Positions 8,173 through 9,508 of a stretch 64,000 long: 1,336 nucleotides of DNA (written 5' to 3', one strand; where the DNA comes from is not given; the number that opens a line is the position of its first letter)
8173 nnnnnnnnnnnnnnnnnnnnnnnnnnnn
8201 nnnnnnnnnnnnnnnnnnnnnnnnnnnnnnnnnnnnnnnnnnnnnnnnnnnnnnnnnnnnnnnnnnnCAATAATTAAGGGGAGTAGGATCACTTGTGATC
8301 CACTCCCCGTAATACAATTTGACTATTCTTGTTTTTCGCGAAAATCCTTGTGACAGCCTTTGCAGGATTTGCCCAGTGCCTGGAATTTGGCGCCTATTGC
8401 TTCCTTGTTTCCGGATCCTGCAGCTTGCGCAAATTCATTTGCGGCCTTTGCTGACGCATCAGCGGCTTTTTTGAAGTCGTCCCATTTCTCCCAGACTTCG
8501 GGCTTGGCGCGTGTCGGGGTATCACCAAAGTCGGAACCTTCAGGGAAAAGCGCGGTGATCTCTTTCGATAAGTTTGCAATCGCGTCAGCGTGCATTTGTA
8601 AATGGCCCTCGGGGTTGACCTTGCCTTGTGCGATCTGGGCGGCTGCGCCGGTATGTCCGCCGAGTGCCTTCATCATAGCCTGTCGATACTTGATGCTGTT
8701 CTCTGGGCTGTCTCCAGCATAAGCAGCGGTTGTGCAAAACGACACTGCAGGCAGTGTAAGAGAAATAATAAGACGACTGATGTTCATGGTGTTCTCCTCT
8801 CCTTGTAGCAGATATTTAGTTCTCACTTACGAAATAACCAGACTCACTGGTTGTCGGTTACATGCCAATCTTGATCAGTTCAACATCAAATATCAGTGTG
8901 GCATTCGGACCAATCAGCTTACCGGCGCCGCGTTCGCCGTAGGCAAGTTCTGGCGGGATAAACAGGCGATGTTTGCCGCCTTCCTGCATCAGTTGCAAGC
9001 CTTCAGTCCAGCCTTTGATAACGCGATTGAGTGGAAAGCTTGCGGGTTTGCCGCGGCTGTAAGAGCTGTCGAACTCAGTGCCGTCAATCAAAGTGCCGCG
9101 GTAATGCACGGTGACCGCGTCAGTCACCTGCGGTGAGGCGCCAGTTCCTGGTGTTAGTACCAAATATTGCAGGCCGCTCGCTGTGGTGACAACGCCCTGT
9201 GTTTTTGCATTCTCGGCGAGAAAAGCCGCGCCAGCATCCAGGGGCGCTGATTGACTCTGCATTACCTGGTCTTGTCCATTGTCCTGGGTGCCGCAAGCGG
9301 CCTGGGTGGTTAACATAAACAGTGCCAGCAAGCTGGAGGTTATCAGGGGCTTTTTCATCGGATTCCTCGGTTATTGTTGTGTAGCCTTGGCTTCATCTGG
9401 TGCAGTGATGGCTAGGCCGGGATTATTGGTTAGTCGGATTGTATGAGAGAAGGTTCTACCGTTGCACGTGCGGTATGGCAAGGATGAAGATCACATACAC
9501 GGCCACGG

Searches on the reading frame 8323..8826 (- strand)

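Call 52: search_protein_families(library=pfam, proteins=[window:8323-8826:-], max_evalue=0.001)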
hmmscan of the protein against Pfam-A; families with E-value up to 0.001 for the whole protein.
window:8323-8826:- (167 aa): 1 family
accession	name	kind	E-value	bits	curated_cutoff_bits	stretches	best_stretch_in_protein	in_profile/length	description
PF01322.25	Cytochrom_C_2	-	1.5e-31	110.3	26.5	1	44-163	2-121/121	Cytochrome C'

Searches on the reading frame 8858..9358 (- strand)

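Call 52: search_protein_families(library=pfam, proteins=[window:8858-9358:-], max_evalue=0.001)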
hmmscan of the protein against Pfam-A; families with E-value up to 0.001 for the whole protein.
window:8858-9358:- (166 aa): 2 families
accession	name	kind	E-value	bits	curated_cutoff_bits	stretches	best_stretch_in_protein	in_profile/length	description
PF00254.34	FKBP_C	-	1.2e-32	112.5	21.1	1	76-162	5-94/94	FKBP-type peptidyl-prolyl cis-trans isomerase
PF01346.23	FKBP_N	-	2e-09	38.6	22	1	25-67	55-97/97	Domain amino terminal to FKBP-type peptidyl-prolyl isomerase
